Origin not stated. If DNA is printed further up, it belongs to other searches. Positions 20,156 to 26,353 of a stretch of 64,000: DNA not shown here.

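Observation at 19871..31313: Candidate regulated toxin release/delivery locus: late-activator-like regulator, RHS toxin + immunity, then membrane/coiled-coil protein and tail-fibre-like protein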

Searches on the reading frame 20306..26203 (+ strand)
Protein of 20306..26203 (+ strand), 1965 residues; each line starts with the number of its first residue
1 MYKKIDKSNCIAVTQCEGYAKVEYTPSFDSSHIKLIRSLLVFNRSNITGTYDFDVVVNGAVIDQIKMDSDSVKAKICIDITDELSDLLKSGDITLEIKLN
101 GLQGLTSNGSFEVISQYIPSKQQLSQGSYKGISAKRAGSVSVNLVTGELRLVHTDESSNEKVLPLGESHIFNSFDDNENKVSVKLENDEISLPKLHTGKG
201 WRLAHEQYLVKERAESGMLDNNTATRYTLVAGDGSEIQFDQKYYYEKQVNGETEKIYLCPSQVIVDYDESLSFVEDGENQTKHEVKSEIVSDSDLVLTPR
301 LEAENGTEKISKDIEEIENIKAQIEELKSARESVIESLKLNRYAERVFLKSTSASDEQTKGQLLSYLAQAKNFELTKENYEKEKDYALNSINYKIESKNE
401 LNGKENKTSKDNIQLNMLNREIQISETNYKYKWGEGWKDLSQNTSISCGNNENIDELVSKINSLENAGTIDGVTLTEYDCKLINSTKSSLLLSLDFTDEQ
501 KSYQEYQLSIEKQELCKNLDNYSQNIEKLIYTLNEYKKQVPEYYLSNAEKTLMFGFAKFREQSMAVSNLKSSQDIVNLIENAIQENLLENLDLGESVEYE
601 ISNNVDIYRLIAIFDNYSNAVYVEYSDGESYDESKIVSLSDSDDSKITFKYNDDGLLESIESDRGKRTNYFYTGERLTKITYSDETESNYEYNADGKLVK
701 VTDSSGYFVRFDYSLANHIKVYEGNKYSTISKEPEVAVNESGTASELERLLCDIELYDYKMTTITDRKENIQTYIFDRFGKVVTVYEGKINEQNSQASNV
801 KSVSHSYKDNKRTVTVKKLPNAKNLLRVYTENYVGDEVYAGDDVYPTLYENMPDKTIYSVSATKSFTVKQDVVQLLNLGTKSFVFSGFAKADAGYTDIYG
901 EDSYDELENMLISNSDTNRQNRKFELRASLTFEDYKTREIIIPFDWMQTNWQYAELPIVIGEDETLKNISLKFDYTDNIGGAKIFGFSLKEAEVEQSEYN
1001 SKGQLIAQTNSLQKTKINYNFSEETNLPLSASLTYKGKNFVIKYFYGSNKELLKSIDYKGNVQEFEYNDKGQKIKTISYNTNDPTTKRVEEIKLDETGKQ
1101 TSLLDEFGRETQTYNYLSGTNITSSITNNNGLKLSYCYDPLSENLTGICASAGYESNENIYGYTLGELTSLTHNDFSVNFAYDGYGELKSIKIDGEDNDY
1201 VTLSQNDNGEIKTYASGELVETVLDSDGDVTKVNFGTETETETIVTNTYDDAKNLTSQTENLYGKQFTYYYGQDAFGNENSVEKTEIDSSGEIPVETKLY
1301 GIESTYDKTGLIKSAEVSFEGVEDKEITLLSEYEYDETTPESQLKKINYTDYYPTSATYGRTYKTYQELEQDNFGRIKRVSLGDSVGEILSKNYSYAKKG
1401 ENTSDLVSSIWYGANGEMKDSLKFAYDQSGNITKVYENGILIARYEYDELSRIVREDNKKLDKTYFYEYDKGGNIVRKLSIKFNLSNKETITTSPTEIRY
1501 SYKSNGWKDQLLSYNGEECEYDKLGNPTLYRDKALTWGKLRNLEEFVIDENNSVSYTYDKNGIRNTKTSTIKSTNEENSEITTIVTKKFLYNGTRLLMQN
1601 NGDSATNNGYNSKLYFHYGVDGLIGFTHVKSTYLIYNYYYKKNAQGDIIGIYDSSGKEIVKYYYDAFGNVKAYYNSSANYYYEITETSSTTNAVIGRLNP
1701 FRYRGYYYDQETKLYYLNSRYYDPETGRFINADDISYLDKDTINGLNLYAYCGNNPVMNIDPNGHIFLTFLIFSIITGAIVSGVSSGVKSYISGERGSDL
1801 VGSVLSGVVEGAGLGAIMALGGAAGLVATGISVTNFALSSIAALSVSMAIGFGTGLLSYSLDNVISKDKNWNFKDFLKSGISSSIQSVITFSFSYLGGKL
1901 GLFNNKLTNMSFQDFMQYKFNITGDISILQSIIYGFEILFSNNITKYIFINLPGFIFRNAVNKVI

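Call 6: search_protein_families(library=pfam, proteins=[window:20306-26203:+], max_evalue=0.01)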
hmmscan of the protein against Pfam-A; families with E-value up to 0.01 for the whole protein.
window:20306-26203:+ (1965 aa): 1 family
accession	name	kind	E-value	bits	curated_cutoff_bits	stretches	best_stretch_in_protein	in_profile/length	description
PF05593.20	RHS_repeat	-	1.5e-15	57.6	22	0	692-716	1-25/38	RHS Repeat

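Call 12: search_protein_families(library=ncbifam, proteins=[window:20306-26203:+], max_evalue=0.01)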
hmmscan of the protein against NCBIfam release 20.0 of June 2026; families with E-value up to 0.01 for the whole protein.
window:20306-26203:+ (1965 aa): 3 families
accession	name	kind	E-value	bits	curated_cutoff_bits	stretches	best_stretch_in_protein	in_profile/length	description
TIGR03696.1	Rhs_assc_core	domain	2.5e-20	72.7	32.5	1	1687-1765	12-76/76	RHS repeat-associated core domain-containing protein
TIGR01643.1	YD_repeat_2x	repeat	7.7e-11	42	15.8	0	692-712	1-21/42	YD repeat-containing protein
NF041261.1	RHS_core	equivalog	3.3e-10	38.5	2000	2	1699-1764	1201-1260/1261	RHS element core protein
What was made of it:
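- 20306..26203 (+): RHS polymorphic toxin, 1965 aa. N-terminal domain of about 130 aa predicted as mostly beta-strand, a helical insertion of about 300 aa (roughly residues 300-600), RHS shell, core-end motif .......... (nt 25568-25597), and a Gly-rich hydrophobic C-terminal domain (nt 25598-26200). RHS_repeat at 1.5e-15 and Rhs_assc_core at 2.5e-20 (calls 6, 12).
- Checked: RHS, 20306-26203, 1965 aa. It has RHS repeats and an Rhs-associated core at residues 1687-1765 (2.5e-20; calls 6, 12).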
